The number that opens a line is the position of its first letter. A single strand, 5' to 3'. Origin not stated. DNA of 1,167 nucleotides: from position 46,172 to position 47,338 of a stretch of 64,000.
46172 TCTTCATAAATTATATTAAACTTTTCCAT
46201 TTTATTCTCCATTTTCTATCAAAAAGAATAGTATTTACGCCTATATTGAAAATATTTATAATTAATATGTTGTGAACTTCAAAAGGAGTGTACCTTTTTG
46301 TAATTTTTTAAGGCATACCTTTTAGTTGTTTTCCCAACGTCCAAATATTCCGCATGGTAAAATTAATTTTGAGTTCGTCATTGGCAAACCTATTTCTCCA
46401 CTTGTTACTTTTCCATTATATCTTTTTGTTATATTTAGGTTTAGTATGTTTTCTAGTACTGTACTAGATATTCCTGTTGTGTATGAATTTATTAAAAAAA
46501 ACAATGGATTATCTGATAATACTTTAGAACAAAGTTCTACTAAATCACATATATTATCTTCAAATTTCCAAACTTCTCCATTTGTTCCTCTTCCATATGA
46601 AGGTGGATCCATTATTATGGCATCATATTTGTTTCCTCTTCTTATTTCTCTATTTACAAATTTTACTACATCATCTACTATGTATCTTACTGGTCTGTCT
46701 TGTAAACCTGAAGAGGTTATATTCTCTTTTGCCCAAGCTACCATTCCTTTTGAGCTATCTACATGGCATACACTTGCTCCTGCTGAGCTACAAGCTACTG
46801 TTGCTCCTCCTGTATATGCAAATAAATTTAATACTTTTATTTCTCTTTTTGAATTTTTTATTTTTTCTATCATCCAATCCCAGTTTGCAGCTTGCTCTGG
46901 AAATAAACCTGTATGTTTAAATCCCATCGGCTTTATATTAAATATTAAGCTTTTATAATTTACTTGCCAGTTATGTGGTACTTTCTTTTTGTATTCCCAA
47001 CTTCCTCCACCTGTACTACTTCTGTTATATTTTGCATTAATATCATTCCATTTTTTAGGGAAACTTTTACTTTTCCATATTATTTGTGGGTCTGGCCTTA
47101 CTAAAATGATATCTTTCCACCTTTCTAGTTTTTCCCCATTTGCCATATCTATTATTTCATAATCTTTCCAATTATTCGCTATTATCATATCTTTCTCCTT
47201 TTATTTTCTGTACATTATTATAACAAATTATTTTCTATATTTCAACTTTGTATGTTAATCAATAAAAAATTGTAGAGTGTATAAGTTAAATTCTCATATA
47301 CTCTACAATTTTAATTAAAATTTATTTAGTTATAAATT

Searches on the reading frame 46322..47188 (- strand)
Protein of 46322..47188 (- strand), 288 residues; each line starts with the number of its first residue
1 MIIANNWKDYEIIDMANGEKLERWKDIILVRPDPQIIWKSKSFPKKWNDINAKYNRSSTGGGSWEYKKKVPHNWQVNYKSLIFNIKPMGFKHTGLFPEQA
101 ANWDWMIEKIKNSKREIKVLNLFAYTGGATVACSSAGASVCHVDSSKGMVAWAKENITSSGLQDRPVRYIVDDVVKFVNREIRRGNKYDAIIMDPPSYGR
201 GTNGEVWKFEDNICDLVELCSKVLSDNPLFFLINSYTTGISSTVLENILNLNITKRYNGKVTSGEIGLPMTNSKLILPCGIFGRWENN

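Call 56: list_cluster_members(proteins=[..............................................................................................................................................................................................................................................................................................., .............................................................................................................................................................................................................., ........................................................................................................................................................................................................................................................, window:46322-47188:-, window:44723-45355:-, window:45511-46212:-])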
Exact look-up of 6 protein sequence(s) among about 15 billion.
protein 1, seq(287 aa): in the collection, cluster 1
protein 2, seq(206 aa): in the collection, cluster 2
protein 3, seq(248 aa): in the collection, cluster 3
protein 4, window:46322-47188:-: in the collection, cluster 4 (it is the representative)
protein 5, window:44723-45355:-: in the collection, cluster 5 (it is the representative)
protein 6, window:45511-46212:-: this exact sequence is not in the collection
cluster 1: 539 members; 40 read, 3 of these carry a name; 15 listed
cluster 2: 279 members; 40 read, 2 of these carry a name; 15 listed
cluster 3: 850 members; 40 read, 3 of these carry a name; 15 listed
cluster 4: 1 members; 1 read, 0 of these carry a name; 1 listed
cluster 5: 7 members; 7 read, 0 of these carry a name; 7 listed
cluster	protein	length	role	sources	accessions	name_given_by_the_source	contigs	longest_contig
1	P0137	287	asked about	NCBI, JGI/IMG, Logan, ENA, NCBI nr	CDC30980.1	putative SAM-dependent methyltransferase [Clostridium sp. CAG:508]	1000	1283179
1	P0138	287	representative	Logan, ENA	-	-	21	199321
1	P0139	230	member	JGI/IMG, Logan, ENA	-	hypothetical protein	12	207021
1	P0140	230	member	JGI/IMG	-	23S rRNA pseudouridine1911/1915/1917 synthase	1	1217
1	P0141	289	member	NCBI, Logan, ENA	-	-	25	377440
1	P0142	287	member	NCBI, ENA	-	-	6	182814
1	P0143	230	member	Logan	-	-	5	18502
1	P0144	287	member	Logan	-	-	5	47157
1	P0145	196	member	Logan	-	-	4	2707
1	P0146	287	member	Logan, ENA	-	-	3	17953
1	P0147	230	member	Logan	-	-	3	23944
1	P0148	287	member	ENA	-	-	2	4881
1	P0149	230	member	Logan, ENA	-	-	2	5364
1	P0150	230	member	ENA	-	-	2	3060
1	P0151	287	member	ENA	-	-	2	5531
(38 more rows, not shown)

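Call 76: search_protein_families(library=pfam, proteins=[window:46322-47188:-], max_evalue=0.001)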
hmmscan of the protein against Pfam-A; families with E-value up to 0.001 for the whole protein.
window:46322-47188:- (288 aa): 4 families
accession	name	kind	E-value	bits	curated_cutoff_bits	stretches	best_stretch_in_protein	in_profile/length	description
PF10672.15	Methyltrans_SAM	-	2.3e-14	53.8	27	1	72-202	84-210/286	S-adenosylmethionine-dependent methyltransferase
PF03602.21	Cons_hypoth95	-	6.6e-07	29.6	24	1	110-196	36-122/182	Conserved hypothetical protein 95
PF09445.16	Methyltransf_15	-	8.7e-05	22.6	22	1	119-201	4-85/165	RNA cap guanine-N2 methyltransferase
PF13649.12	Methyltransf_25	-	0.00098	20.2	27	0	119-193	1-70/97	Methyltransferase domain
